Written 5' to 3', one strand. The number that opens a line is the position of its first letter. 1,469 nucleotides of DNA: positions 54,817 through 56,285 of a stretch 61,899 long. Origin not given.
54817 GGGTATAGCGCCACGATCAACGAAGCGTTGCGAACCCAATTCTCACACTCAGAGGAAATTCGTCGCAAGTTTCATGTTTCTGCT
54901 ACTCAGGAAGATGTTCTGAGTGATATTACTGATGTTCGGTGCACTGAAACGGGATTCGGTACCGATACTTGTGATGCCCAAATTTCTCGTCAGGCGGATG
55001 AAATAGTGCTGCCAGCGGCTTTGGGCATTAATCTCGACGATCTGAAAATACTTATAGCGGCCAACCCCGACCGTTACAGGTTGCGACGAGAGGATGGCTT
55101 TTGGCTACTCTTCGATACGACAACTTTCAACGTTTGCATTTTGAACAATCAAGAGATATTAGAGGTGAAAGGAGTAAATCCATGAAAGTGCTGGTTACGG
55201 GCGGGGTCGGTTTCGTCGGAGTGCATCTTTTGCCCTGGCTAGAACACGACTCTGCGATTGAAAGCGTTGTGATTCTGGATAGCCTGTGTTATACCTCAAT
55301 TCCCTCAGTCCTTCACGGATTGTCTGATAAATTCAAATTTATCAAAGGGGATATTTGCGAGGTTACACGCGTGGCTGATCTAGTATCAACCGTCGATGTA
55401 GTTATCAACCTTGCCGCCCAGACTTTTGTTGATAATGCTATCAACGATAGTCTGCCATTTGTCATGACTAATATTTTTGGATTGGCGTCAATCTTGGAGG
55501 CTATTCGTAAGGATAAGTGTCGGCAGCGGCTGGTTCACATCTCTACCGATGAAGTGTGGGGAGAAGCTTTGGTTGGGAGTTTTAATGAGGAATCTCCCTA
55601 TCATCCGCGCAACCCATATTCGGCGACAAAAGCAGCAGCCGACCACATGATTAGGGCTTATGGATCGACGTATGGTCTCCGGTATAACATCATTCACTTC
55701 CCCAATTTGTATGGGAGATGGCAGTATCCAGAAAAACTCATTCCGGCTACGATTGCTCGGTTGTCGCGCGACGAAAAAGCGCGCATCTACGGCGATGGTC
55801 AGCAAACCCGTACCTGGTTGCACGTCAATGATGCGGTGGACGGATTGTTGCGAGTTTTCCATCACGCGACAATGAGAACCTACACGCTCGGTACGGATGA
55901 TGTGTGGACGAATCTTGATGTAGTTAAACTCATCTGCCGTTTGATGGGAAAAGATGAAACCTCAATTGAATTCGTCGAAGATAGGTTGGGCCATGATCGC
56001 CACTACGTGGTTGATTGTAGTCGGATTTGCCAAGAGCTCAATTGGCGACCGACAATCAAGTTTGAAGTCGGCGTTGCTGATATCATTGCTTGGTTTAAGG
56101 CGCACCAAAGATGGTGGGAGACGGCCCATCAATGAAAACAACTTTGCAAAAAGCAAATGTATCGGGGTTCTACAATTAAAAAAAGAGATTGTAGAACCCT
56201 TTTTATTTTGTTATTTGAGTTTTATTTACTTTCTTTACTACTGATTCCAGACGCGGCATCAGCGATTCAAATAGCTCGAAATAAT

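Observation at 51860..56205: Candidate novel system: operator-controlled, SD-driven five-gene cassette (79-aa ORF, SAM methyltransferase, RmlA-like NTase, radical SAM enzyme, RmlB-like dehydratase)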

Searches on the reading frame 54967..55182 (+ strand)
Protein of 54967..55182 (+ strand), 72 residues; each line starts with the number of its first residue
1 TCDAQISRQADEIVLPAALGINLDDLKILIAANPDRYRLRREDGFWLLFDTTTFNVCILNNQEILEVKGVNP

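Call 73: search_protein_families(library=pfam, alignment_id=A2, max_evalue=10)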
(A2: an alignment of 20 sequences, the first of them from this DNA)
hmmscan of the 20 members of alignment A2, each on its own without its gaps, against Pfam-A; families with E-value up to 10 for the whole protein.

A. member 1, seq(72 aa): 1 family
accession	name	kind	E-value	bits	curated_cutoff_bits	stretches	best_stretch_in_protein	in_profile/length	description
PF20342.3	DUF6637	-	0.15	12.7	27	1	15-40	22-45/103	Family of unknown function (DUF6637)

B. families by the number of members that match (of 20 scanned): 5 families
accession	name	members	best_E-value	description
PF25643.1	Seadorna_VP2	1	0.016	Seadornavirus inner capsid protein VP2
PF02969.23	TAF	1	0.089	TATA box binding protein associated factor (TAF)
PF20342.3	DUF6637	1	0.15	Family of unknown function (DUF6637)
PF07194.16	P2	1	0.17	P2 response regulator binding domain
PF22547.2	2H-SAK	1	0.21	Swiss Army Knife, 2H phosphoesterase domain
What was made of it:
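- No PqqD Pfam hit was found at E <= 10 in 20 family members (call 73).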

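Call 102: predict_structure(alignment_id=A2)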
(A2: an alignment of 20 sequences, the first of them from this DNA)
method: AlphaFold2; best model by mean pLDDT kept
length: 72 residues; sequences in the alignment: 20
mean_pLDDT: 78.2   pTM: 0.58
mean pLDDT of the five models: 78.2, 77.7, 76.0, 75.4, 73.8
residues with pLDDT >= 90: 32; 70-90: 17; 50-70: 13; < 50: 10
segments of 3 or more residues with pLDDT < 50: 14-18
pLDDT, mean of each block of 10 residues (from residue 1): 54 51 87 93 93 92 84 48
secondary structure, 60 per line:
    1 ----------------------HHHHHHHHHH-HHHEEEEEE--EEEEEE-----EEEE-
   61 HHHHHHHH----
elements in order: H23-32 E37-42 E45-50 E56-59 H61-68

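Call 106: fold_search(model_id=the predicted structure, library=pdb)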
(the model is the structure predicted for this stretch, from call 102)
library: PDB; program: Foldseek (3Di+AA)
matches with E <= 10: 1188; with E <= 0.001: 0
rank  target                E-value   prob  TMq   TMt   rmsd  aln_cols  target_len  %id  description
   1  9jyy_G                1.9e-01  0.72  0.37  0.05   8.1        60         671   23  core proteins of mature T7 (released 2024-12-11)
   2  7k5c_A                2.4e-01  0.77  0.38  0.06   5.3        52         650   19  Structure of T7 DNA ejectosome periplasmic tunnel (released 2021-07-28)
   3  5lte                  2.6e-01  0.75  0.33  0.09   4.0        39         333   20  Crystal structure of the alpha subunit of heme dependent oxidative N-demethylase (HODM) (released 2016-11-09)
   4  5lth                  2.8e-01  0.72  0.34  0.10   3.7        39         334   20  Crystal structure of the alpha subunit of heme dependent oxidative N-demethylase (HODM) in complex with the dimethylamin (released 2016-11-09)
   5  4g85_A                5.0e-01  0.63  0.40  0.08   9.2        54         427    9  Crystal structure of human HisRS (released 2012-09-26)
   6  5w6m_B                5.4e-01  0.63  0.40  0.09   9.1        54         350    9  Crystal structure of the human histidyl-tRNA synthetase mutant D175E (released 2018-06-20)
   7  3h1t                  5.4e-01  0.30  0.29  0.05  10.3        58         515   16  The fragment structure of a putative HsdR subunit of a type I restriction enzyme from Vibrio vulnificus YJ016 (released 2009-10-20)
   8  2r45_A                6.5e-01  0.28  0.23  0.04   3.6        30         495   30  Crystal structure of Escherichia coli Glycerol-3-phosphate Dehydrogenase in complex with 2-phospho-d-glyceric acid (released 2008-04-15)
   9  1q67_B                6.5e-01  0.23  0.34  0.17   8.4        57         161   10  Crystal structure of Dcp1p (released 2004-03-02)
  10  5v1u_A                6.9e-01  0.57  0.37  0.32   3.9        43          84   21  TbiB1 in Complex with the TbiA(beta) Leader Peptide (released 2018-09-05)
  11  2qcu_B                6.9e-01  0.28  0.23  0.04   3.7        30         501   30  Crystal structure of Glycerol-3-phosphate Dehydrogenase from Escherichia coli (released 2008-04-15)
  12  4g84_A                7.4e-01  0.54  0.40  0.08   9.2        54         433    9  Crystal structure of human HisRS (released 2012-09-26)
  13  4q8n                  7.4e-01  0.33  0.31  0.08   5.8        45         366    4  tRNA-Guanine Transglycosylase (TGT) Mutant V262C Apo Structure (released 2015-05-20)
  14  8v10_C                7.4e-01  0.14  0.29  0.24  10.7        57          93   21  Structure of a Saccharomyces cerevisiae Mps1 peptide bound to dwarf Ndc80 Complex (released 2024-05-15)
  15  7apl                  7.9e-01  0.35  0.32  0.08   4.2        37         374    8  tRNA-guanine transglycosylase G87C mutant spin-labeled with MTSL (released 2020-10-28)
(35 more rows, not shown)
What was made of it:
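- The C-terminal roughly 50 aa of the radical SAM protein has a faint, non-significant resemblance to peptide-binding RRE domains (call 106). The C-terminal mini-domain (alpha-beta-beta-beta-alpha, motif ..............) gives weak Foldseek matches to the lasso-peptide RRE TbiB1: TM 0.33-0.42, E 0.7-0.96 (call 106).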

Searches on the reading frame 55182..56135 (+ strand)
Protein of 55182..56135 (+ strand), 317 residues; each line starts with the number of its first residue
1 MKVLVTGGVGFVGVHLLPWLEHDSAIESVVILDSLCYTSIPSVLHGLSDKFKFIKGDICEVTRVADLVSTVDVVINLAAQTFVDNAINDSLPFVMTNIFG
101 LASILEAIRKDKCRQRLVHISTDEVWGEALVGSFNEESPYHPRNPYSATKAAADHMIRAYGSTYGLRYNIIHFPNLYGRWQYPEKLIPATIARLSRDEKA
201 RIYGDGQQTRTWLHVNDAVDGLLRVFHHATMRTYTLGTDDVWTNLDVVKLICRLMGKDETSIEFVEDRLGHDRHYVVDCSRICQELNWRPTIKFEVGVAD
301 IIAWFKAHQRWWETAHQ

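Call 4: search_protein_families(library=pfam, proteins=[window:55182-56135:+], max_evalue=0.01)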
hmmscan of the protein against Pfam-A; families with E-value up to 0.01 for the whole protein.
window:55182-56135:+ (317 aa): 7 families
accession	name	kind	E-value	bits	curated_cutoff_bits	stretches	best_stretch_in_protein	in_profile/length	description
PF16363.11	GDP_Man_Dehyd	-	1.8e-61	208.9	27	1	4-300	1-331/332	GDP-mannose 4,6 dehydratase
PF01370.27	Epimerase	-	2.2e-50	171.7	20.9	1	3-235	1-238/240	NAD dependent epimerase/dehydratase family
PF04321.23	RmlD_sub_bind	-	1.4e-18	67.4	27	1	1-263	1-239/287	RmlD substrate binding domain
PF07993.18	NAD_binding_4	-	7.7e-13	48.6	20.1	1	6-178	2-209/258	Male sterility protein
PF01073.25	3Beta_HSD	-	8e-13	48.5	22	1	4-158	1-158/280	3-beta hydroxysteroid dehydrogenase/isomerase family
PF02719.21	Polysacc_synt_2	-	8.2e-10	38.8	20.2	1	3-264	1-260/293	Polysaccharide biosynthesis protein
PF13460.12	NAD_binding_10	-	0.00015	22.1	27.2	1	49-176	39-146/184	NAD(P)H-binding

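Call 5: search_protein_families(library=ncbifam, proteins=[window:55182-56135:+], max_evalue=0.01)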
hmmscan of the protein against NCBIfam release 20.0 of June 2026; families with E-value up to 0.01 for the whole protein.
window:55182-56135:+ (317 aa): 29 families (the best 25 are shown)
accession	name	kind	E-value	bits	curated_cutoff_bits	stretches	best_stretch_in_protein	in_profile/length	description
TIGR01181.1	dTDP_gluc_dehyt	equivalog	1.7e-102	342.8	365.1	1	2-313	1-319/321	dTDP-glucose 4,6-dehydratase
NF007582.0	PRK10217.1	equivalog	1.2e-62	212.1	698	1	2-314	3-340/355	dTDP-glucose 4,6-dehydratase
NF007490.0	PRK10084.1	subfamily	1.3e-62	211.8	649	1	1-314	1-343/361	dTDP-glucose 4,6-dehydratase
TIGR04180.1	EDH_00030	hypoth_equivalog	7.8e-35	120.4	475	1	3-290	1-294/297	NAD-dependent 4,6-dehydratase LegB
TIGR01179.1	galE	equivalog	5.4e-32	110.9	262.3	1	2-309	1-329/332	UDP-glucose 4-epimerase GalE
TIGR02622.1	CDP_4_6_dhtase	equivalog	3.8e-27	95.3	278.45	1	2-309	6-334/352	CDP-glucose 4,6-dehydratase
NF007956.0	PRK10675.1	subfamily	5.1e-21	75.2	394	2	1-156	1-159/338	UDP-glucose 4-epimerase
TIGR01472.1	gmd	equivalog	8.8e-17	61.3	415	1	48-258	53-271/342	GDP-mannose 4,6-dehydratase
TIGR02197.1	heptose_epim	equivalog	1.6e-16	60.4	274.6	1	3-307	1-315/316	ADP-glyceromanno-heptose 6-epimerase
NF043036.1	ErythonDh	equivalog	7.6e-14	51.6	325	1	1-161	1-164/321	D-erythronate dehydrogenase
NF008872.0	PRK11908.1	equivalog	6e-13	48.5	294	1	1-237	2-252/349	bifunctional UDP-4-keto-pentose/UDP-xylose synthase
NF011728.1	PRK15181.1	equivalog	6.6e-13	48.4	760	1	4-222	19-245/348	Vi polysaccharide biosynthesis UDP-N-acetylglucosaminuronic acid C-4 epimerase TviC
NF042422.1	oxyalk_red_OleD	equivalog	7.9e-13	48.5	580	1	1-233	1-222/329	2-alkyl-3-oxoalkanoate reductase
TIGR01214.1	rmlD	equivalog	3.1e-12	46.2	224.05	1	2-259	1-230/285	dTDP-4-dehydrorhamnose reductase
NF047922.1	GDPFucSynFcl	equivalog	2.9e-11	43.4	500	1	78-309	60-305/308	GDP-L-fucose synthase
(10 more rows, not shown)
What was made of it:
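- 55182..56135 (+): RmlB-like NDP-hexose 4,6-dehydratase, 317 aa. TIGR01181 scores 342.8 bits against a cut-off of 365 (call 5).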

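Call 21: search_protein_families(library=padloc, proteins=[window:55182-56135:+], max_evalue=0.01)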
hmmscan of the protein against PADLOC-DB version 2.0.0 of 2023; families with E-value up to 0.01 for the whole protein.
window:55182-56135:+ (317 aa): 0 families

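Call 85: search_solved_structures(query=window:55182-56135:+, max_evalue=1e-30)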
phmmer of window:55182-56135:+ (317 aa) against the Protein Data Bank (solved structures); distinct sequences matched with E-value up to 1e-30: 11.
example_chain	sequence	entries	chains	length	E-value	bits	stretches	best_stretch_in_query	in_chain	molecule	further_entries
2hun_A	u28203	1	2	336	2.4e-76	260.3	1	1-313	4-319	336aa long hypothetical dTDP-glucose 4,6-dehydratase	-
6bi4_A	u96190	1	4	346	7.6e-67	229.1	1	1-314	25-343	dTDP-glucose 4,6-dehydratase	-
8shh_A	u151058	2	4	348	3.4e-63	217.1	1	2-314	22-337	dTDP-glucose 4,6-dehydratase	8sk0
8du1_A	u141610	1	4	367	7e-61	209.5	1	3-314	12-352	dTDP-glucose 4,6-dehydratase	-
1kep_A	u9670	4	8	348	1.5e-60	208.4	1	3-314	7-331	dTDP-D-glucose 4,6-dehydratase | DTDP-GLUCOSE 4,6-DEHYDRATASE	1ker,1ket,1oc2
1r66_A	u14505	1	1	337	2.1e-59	204.7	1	1-314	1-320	TDP-glucose-4,6-dehydratase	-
1bxk_A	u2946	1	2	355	5.5e-59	203.3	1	2-314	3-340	PROTEIN (DTDP-GLUCOSE 4,6-DEHYDRATASE)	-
1r6d_A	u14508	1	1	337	2.7e-58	201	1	1-314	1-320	TDP-glucose-4,6-dehydratase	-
1g1a_A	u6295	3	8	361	6.5e-55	189.9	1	1-312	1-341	DTDP-D-GLUCOSE 4,6-DEHYDRATASE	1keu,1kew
6vlo_A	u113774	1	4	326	1.8e-47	165.4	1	2-310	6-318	Putative dTDP-D-glucose 4,6-dehydratase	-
6zl6_A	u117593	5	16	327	3.8e-31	111.8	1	1-299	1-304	Epimerase domain-containing protein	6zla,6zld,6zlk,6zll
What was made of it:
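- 55182..56135 (+): The PDB match 2hun, a dTDP-glucose 4,6-dehydratase, has E 2e-76 (call 85).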
